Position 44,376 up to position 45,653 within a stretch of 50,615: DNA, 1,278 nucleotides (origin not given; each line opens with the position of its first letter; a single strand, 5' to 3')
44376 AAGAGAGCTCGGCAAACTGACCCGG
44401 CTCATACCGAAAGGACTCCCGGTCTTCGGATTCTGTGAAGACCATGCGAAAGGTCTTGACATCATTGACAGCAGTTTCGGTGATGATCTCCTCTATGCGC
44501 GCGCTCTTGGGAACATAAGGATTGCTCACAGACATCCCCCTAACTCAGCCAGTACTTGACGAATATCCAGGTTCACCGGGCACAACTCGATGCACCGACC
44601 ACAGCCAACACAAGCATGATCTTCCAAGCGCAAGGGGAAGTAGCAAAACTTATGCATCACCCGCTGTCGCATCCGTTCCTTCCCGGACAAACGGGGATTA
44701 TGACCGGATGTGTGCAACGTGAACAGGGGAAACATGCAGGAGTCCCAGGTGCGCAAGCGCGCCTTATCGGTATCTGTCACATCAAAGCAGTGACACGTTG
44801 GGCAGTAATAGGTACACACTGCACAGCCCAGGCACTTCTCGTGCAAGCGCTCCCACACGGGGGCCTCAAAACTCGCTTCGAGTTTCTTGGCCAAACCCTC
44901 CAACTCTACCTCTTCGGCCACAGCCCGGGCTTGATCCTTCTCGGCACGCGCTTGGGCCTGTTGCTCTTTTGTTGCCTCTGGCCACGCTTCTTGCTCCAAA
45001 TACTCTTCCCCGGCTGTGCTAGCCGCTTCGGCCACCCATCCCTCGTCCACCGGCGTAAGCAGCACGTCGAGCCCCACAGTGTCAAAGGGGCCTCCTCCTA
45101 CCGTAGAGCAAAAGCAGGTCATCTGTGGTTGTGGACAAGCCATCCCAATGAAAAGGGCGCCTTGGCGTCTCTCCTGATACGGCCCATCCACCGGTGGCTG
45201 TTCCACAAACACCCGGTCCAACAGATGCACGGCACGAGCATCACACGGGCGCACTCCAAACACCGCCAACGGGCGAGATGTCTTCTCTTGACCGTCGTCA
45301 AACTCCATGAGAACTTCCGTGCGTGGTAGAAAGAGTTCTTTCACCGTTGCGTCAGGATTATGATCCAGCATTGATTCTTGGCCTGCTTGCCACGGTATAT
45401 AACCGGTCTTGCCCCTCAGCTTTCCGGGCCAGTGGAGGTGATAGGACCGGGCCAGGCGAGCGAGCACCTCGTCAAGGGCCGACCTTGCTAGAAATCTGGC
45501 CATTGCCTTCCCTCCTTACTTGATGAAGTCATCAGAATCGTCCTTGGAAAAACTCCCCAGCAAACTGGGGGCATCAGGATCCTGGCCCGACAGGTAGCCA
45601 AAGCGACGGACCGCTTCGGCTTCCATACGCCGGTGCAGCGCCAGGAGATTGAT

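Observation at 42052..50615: Seven-gene operon joining an HdrA-type giant flavoprotein, MvhD, a Flx-like NAD(P)H module and MetV-MetF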

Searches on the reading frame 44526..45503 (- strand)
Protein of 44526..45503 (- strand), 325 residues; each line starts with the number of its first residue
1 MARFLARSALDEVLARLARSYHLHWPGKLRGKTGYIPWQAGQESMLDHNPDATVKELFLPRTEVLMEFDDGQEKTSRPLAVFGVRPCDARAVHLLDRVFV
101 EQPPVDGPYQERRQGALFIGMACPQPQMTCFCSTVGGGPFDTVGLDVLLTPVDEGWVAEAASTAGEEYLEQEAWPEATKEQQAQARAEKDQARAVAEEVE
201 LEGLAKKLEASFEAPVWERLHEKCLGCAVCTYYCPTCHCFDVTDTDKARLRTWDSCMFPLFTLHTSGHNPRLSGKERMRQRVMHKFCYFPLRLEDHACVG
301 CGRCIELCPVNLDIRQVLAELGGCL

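Call 4: search_protein_families(library=pfam, proteins=[window:44526-45503:-], max_evalue=0.001)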
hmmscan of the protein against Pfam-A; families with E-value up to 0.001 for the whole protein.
window:44526-45503:- (325 aa): 10 families
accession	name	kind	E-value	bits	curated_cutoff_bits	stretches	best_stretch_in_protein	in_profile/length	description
PF17179.9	Fer4_22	-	1e-29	103.6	27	1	223-311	1-94/95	4Fe-4S dicluster domain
PF14697.11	Fer4_21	-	1.1e-06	29.1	35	0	293-311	36-54/59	4Fe-4S dicluster domain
PF13237.11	Fer4_10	-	7.4e-06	26.2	25.5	0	293-310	4-21/53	4Fe-4S dicluster domain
PF00037.32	Fer4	-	2.5e-05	24.3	21.1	1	297-311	7-21/24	4Fe-4S binding domain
PF12838.12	Fer4_7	-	4.2e-05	24.4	27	0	223-311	1-51/52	4Fe-4S dicluster domain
PF12797.12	Fer4_2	-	7.3e-05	22.9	24.5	0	297-310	9-22/22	4Fe-4S binding domain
PF13484.11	Fer4_16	-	0.0003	21.9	30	0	298-311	2-15/66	4Fe-4S double cluster binding domain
PF25160.1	LdpA_Fe-S-bd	-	0.0003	21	27.6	1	295-312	25-42/49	LdpA Fe-S cluster-binding domain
PF13187.11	Fer4_9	-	0.00073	20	27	0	223-311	1-50/52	4Fe-4S dicluster domain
PF13534.11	Fer4_17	-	0.00074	20.5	22.2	0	192-235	22-57/61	4Fe-4S dicluster domain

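Call 15: find_homologous_proteins(query=window:44526-45503:-, max_evalue=1e-10)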
Query window:44526-45503:- (325 aa): 6056 proteins with E <= 1e-10 among 8000 candidates; the best 120 are listed.
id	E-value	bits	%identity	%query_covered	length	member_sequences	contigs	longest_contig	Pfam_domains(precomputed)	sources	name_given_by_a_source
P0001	1.6e-226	769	100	100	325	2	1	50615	PF14697.12,PF17179.10,PF00037.33,PF13237.12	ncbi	-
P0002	8.0e-185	632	83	100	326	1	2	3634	PF14697.12,PF17179.10,PF12797.13,PF00037.33,PF12838.13,PF13237.12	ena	-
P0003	7.7e-121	421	57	99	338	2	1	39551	PF14697.12,PF17179.10,PF12797.13,PF00037.33,PF13237.12,PF13187.12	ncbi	ncbi:MAG: 4Fe-4S dicluster domain-containing protein [Bacillota bacterium]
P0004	3.9e-120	419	58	99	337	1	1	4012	PF14697.12,PF17179.10,PF12797.13,PF12837.13,PF00037.33,PF13746.12,PF13484.12,PF25160.2,PF13237.12,PF13187.12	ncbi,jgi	jgi:ferredoxin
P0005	1.2e-115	404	57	99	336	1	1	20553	PF14697.12,PF17179.10,PF12797.13,PF12837.13,PF00037.33,PF13484.12,PF12838.13,PF25160.2,PF13237.12,PF13187.12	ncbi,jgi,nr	ncbi:MAG TPA: 4Fe-4S ferredoxin [Clostridiales bacterium UBA8153]|nr:4Fe-4S ferredoxin [Clostridiale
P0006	7.3e-114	398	55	99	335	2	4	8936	PF14697.12,PF17179.10,PF12797.13,PF12837.13,PF00037.33,PF13484.12,PF12838.13,PF25160.2,PF13237.12,PF13183.12,PF13187.12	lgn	-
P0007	2.0e-108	380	54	99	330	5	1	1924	PF14697.12,PF17179.10,PF12797.13,PF00037.33,PF12838.13,PF13237.12,PF13187.12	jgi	jgi:ferredoxin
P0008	2.3e-96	341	49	99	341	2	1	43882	PF14697.12,PF17179.10,PF12797.13,PF00037.33,PF13746.12,PF13484.12,PF12838.13,PF13534.12,PF13237.12,PF13183.12,PF13187.12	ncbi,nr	ncbi:MAG: 4Fe-4S dicluster domain-containing protein [bacterium]|nr:4Fe-4S dicluster domain-containi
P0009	5.1e-95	336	45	98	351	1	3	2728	PF14697.12,PF17179.10,PF12797.13,PF12837.13,PF00037.33,PF13484.12,PF12838.13,PF13237.12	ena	-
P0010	7.4e-95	336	48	98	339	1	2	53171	PF14697.12,PF17179.10,PF12797.13,PF12837.13,PF00037.33,PF12838.13,PF13237.12,PF13187.12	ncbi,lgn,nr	ncbi:MAG: 4Fe-4S dicluster domain-containing protein [Desulfotomaculum sp.]|nr:4Fe-4S dicluster doma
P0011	4.0e-94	333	49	98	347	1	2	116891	PF14697.12,PF17179.10,PF12797.13,PF00037.33,PF13746.12,PF13484.12,PF12838.13,PF13237.12,PF13187.12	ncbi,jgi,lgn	-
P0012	5.7e-94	333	49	96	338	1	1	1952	PF17179.10,PF00037.33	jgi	-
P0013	1.0e-92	329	48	96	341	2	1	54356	PF17179.10,PF00037.33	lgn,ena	-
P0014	3.4e-92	327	50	99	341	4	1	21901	PF14697.12,PF17179.10,PF12797.13,PF00037.33,PF13746.12,PF13484.12,PF12838.13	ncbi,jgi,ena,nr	ncbi:MAG TPA: 4Fe-4S ferredoxin [Clostridiales bacterium]|nr:4Fe-4S ferredoxin [Clostridiales bacter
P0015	5.4e-91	323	46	98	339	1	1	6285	PF14697.12,PF17179.10,PF12797.13,PF00037.33,PF13484.12,PF12838.13,PF13187.12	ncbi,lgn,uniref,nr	ncbi:formate hydrogenlyase subunit 6/NADH:ubiquinone oxidoreductase subunit I [Desulfohalotomaculum 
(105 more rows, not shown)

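Call 16: find_encoding_contigs(protein=P0003, flank=10000, max_places=2)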
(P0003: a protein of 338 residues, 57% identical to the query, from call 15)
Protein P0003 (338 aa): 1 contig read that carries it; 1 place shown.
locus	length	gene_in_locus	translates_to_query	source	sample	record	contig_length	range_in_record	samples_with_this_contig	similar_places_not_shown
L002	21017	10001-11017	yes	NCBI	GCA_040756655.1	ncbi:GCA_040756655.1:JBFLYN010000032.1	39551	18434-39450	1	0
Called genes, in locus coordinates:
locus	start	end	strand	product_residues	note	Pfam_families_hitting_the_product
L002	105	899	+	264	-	PF00809:Pterin_bind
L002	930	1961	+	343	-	PF00070:Pyr_redox (faint), PF00890:FAD_binding_2 (faint), PF01266:DAO, PF03486:HI0933_like (faint), PF07992:Pyr_redox_2, PF12831:FAD_oxidored (weak), PF13450:NAD_binding_8, PF01593:Amino_oxidase (weak)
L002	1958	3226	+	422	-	PF01266:DAO (weak), PF01494:FAD_binding_3, PF07992:Pyr_redox_2, PF13450:NAD_binding_8, PF01593:Amino_oxidase (weak), PF12838:Fer4_7, PF13187:Fer4_9, PF13237:Fer4_10, +9 more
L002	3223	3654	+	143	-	PF02662:FlpD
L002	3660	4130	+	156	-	PF13237:Fer4_10 (weak), PF13183:Fer4_8, PF13187:Fer4_9 (weak), PF13534:Fer4_17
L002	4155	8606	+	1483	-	PF00037:Fer4 (weak), PF12797:Fer4_2 (weak), PF14691:Fer4_20, PF07992:Pyr_redox_2, PF13450:NAD_binding_8, PF07992:Pyr_redox_2, PF07992:Pyr_redox_2, PF12831:FAD_oxidored, +14 more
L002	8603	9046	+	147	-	PF02662:FlpD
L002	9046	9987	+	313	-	PF13187:Fer4_9 (faint), PF12797:Fer4_2 (faint), PF13237:Fer4_10 (faint), PF00037:Fer4 (faint), PF13746:Fer4_18 (faint)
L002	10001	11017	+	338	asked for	PF13187:Fer4_9 (faint), PF14697:Fer4_21 (faint), PF00037:Fer4 (faint), PF12797:Fer4_2 (faint), PF13237:Fer4_10 (faint), PF17179:Fer4_22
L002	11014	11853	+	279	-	PF00970:FAD_binding_6 (weak), PF00175:NAD_binding_1, PF10418:DHODB_Fe-S_bind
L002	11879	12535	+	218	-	PF12225:DUF5981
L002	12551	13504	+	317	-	PF02219:MTHFR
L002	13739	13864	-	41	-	-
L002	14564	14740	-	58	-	-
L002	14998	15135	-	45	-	-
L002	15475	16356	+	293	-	PF14659:Phage_int_SAM_3 (weak), PF00589:Phage_integrase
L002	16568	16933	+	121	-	PF14338:Mrr_N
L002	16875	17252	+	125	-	-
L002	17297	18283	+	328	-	PF20208:ARPP-1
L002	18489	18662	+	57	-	-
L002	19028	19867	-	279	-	PF13546:DDE_5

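Call 17: find_encoding_contigs(protein=P0005, flank=10000, max_places=2)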
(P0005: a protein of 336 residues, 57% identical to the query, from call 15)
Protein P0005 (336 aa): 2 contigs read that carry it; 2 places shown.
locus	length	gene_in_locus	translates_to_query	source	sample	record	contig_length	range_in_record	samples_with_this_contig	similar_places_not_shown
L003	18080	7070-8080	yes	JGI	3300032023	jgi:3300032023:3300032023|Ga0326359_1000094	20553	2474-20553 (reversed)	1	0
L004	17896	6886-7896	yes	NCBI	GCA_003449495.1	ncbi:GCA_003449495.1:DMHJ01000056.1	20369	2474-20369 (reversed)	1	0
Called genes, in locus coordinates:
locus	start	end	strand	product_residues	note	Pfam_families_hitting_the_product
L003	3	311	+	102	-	?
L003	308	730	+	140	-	PF02662:FlpD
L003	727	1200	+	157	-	PF13183:Fer4_8, PF13237:Fer4_10 (weak), PF13187:Fer4_9 (weak), PF13534:Fer4_17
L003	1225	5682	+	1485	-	PF14691:Fer4_20, PF07992:Pyr_redox_2, PF13450:NAD_binding_8, PF07992:Pyr_redox_2, PF12831:FAD_oxidored (weak), PF13450:NAD_binding_8 (weak), PF12838:Fer4_7 (weak), PF14697:Fer4_21 (weak), +13 more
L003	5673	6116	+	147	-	PF02662:FlpD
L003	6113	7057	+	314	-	PF04432:FrhB_FdhB_C (weak), PF12797:Fer4_2 (faint), PF00037:Fer4 (faint)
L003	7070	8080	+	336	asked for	PF12838:Fer4_7 (faint), PF13187:Fer4_9 (faint), PF13484:Fer4_16 (faint), PF25160:LdpA_Fe-S-bd (faint), PF14697:Fer4_21 (faint), PF12797:Fer4_2 (faint), PF17179:Fer4_22, PF00037:Fer4 (weak), +2 more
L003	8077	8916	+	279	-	PF00970:FAD_binding_6, PF00175:NAD_binding_1, PF10418:DHODB_Fe-S_bind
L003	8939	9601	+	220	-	PF12225:DUF5981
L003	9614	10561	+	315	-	PF02219:MTHFR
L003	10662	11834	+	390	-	PF07907:YibE_F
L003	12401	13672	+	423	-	PF02403:Seryl_tRNA_N, PF00587:tRNA-synt_2b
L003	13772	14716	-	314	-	PF00892:EamA, PF03151:TPT (faint), PF00892:EamA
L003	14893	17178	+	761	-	PF01966:HD, PF13487:HD_5, PF01590:GAF (weak), PF13185:GAF_2 (weak), PF13492:GAF_3 (weak)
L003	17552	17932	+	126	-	PF00581:Rhodanese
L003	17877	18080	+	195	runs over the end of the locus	-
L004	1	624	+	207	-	PF02754:CCG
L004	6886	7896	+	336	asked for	PF12838:Fer4_7 (faint), PF13187:Fer4_9 (faint), PF13484:Fer4_16 (faint), PF25160:LdpA_Fe-S-bd (faint), PF14697:Fer4_21 (faint), PF12797:Fer4_2 (faint), PF17179:Fer4_22, PF00037:Fer4 (weak), +2 more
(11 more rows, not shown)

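Call 18: find_encoding_contigs(protein=P0008, flank=10000, max_places=2)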
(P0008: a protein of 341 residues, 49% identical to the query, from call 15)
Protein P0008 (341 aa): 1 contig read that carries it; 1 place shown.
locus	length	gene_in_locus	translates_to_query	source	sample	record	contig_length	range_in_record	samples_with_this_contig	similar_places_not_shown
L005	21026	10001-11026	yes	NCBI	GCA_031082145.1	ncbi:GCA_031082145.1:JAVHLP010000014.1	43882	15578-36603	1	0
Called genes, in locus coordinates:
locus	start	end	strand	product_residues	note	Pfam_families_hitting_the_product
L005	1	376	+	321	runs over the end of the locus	PF03599:CdhD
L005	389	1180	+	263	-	PF00809:Pterin_bind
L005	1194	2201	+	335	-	PF00070:Pyr_redox (faint), PF01266:DAO (weak), PF03486:HI0933_like (faint), PF07992:Pyr_redox_2 (faint), PF12831:FAD_oxidored (weak), PF13450:NAD_binding_8 (weak)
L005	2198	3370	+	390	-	PF01266:DAO (faint), PF07992:Pyr_redox_2 (faint), PF12837:Fer4_6 (faint), PF00037:Fer4 (faint), PF14697:Fer4_21 (weak), PF12838:Fer4_7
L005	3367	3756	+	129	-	PF02662:FlpD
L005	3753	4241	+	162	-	PF12838:Fer4_7 (weak), PF13183:Fer4_8, PF13187:Fer4_9, PF13237:Fer4_10 (weak), PF13534:Fer4_17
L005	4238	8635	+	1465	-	PF00890:FAD_binding_2 (weak), PF12831:FAD_oxidored (weak), PF13450:NAD_binding_8 (weak), PF14691:Fer4_20, PF07992:Pyr_redox_2, PF13450:NAD_binding_8, PF07992:Pyr_redox_2, PF12831:FAD_oxidored (weak), +14 more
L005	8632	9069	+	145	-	PF02662:FlpD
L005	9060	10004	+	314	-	PF13187:Fer4_9 (faint), PF12797:Fer4_2 (faint), PF13183:Fer4_8 (weak)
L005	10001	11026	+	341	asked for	PF14697:Fer4_21 (faint), PF12838:Fer4_7 (faint), PF13187:Fer4_9 (faint), PF13534:Fer4_17 (faint), PF13484:Fer4_16 (faint), PF13237:Fer4_10 (weak), PF17179:Fer4_22, PF13746:Fer4_18 (weak), +3 more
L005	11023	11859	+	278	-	PF00970:FAD_binding_6 (weak), PF00175:NAD_binding_1, PF10418:DHODB_Fe-S_bind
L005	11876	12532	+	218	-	PF12225:DUF5981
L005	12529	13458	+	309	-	PF02219:MTHFR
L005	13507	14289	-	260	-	-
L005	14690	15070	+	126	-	PF12643:MazG-like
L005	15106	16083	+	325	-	PF03601:Cons_hypoth698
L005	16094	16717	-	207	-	PF07853:DUF1648, PF13630:SdpI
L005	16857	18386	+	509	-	PF00501:AMP-binding, PF13193:AMP-binding_C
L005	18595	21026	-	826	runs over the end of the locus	PF02463:SMC_N (faint), PF13476:AAA_23, PF13514:AAA_27, PF13555:AAA_29 (weak)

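Call 20: find_encoding_contigs(protein=P0010, flank=10000, max_places=2)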
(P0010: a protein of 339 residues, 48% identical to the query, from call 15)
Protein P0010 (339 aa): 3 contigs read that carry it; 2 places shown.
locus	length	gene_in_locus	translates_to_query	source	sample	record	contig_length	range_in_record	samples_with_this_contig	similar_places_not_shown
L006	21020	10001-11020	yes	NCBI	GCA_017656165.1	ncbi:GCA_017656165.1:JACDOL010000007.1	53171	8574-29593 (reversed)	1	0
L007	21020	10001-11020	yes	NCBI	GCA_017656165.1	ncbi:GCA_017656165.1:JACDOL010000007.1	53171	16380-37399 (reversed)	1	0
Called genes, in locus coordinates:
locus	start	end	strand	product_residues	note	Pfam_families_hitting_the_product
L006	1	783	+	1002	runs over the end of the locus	PF12831:FAD_oxidored (weak), PF00037:Fer4 (weak), PF07992:Pyr_redox_2, PF13738:Pyr_redox_3, PF00890:FAD_binding_2, PF01266:DAO (weak), PF12831:FAD_oxidored, PF13450:NAD_binding_8 (weak), +14 more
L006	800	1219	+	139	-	-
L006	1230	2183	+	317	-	PF04432:FrhB_FdhB_C (weak), PF13187:Fer4_9 (faint), PF12797:Fer4_2 (faint), PF13183:Fer4_8, PF13534:Fer4_17 (weak)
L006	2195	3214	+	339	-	PF13187:Fer4_9 (faint), PF12838:Fer4_7 (faint), PF14697:Fer4_21 (faint), PF12797:Fer4_2 (faint), PF12837:Fer4_6 (faint), PF13237:Fer4_10 (faint), PF00037:Fer4 (faint), PF17179:Fer4_22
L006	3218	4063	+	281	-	PF00175:NAD_binding_1, PF10418:DHODB_Fe-S_bind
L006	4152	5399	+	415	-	PF13183:Fer4_8, PF13237:Fer4_10 (faint), PF13534:Fer4_17, PF02754:CCG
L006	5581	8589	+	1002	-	PF12831:FAD_oxidored (weak), PF00037:Fer4 (weak), PF07992:Pyr_redox_2, PF13738:Pyr_redox_3, PF00890:FAD_binding_2, PF01266:DAO (weak), PF12831:FAD_oxidored, PF13450:NAD_binding_8 (weak), +14 more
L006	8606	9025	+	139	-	-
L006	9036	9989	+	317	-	PF04432:FrhB_FdhB_C (weak), PF13187:Fer4_9 (faint), PF12797:Fer4_2 (faint), PF13183:Fer4_8, PF13534:Fer4_17 (weak)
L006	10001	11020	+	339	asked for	PF13187:Fer4_9 (faint), PF12838:Fer4_7 (faint), PF14697:Fer4_21 (faint), PF12797:Fer4_2 (faint), PF12837:Fer4_6 (faint), PF13237:Fer4_10 (faint), PF00037:Fer4 (faint), PF17179:Fer4_22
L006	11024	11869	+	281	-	PF00175:NAD_binding_1, PF10418:DHODB_Fe-S_bind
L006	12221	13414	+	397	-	PF00809:Pterin_bind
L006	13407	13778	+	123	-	PF02152:FolB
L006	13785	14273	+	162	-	PF01288:HPPK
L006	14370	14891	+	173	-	PF01661:Macro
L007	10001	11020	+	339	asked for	PF13187:Fer4_9 (faint), PF12838:Fer4_7 (faint), PF14697:Fer4_21 (faint), PF12797:Fer4_2 (faint), PF12837:Fer4_6 (faint), PF13237:Fer4_10 (faint), PF00037:Fer4 (faint), PF17179:Fer4_22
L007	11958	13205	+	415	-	PF13183:Fer4_8, PF13237:Fer4_10 (faint), PF13534:Fer4_17, PF02754:CCG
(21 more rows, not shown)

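Call 24: search_solved_structures(query=window:44526-45503:-, max_evalue=0.01)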
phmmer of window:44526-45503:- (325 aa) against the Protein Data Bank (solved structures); distinct sequences matched with E-value up to 0.01: 6.
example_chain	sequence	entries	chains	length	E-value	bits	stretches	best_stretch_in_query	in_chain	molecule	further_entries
9nez_B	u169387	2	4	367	8.1e-39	136.7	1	56-314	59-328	Sulfhydrogenase 1 subunit beta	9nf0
6hum_I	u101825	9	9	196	0.0013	21.1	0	224-256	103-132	NAD(P)H-quinone oxidoreductase subunit I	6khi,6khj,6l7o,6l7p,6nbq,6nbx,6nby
9t1s_M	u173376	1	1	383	0.0022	20.2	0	206-243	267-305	formate dehydrogenase (coenzyme F420)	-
8e9g_I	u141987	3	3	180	0.0033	19.7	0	297-311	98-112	NADH-quinone oxidoreductase subunit I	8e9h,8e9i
9sfi_U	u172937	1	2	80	0.004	19.4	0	291-315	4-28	4Fe-4S binding protein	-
7bkb_L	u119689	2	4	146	0.0053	19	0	289-312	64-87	Formylmethanofuran dehydrogenase, subunit G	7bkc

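Call 61: search_protein_families(library=ncbifam, proteins=[window:44526-45503:-], max_evalue=0.00001)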
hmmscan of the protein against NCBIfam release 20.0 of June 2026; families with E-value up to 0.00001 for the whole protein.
window:44526-45503:- (325 aa): 4 families
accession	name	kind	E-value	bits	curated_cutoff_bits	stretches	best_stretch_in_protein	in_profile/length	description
NF040829.1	sulfhyd_ShyB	equivalog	4.4e-51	173.8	690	1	66-322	68-330/334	NAD(P)-dependent hydrogenase/sulfhydrogenase 2 subunit beta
NF040833.1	sulfhyd_HydB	equivalog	3.5e-40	138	750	1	65-318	68-332/367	NADPH-dependent hydrogenase/sulfhydrogenase 1 subunit beta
TIGR02910.1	sulfite_red_A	equivalog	1.8e-37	129.3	323.15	1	4-319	4-324/334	anaerobic sulfite reductase subunit AsrA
NF040864.1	HgcB_ferredoxin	equivalog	1.7e-06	27.8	99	0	291-311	9-29/93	mercury methylation ferredoxin HgcB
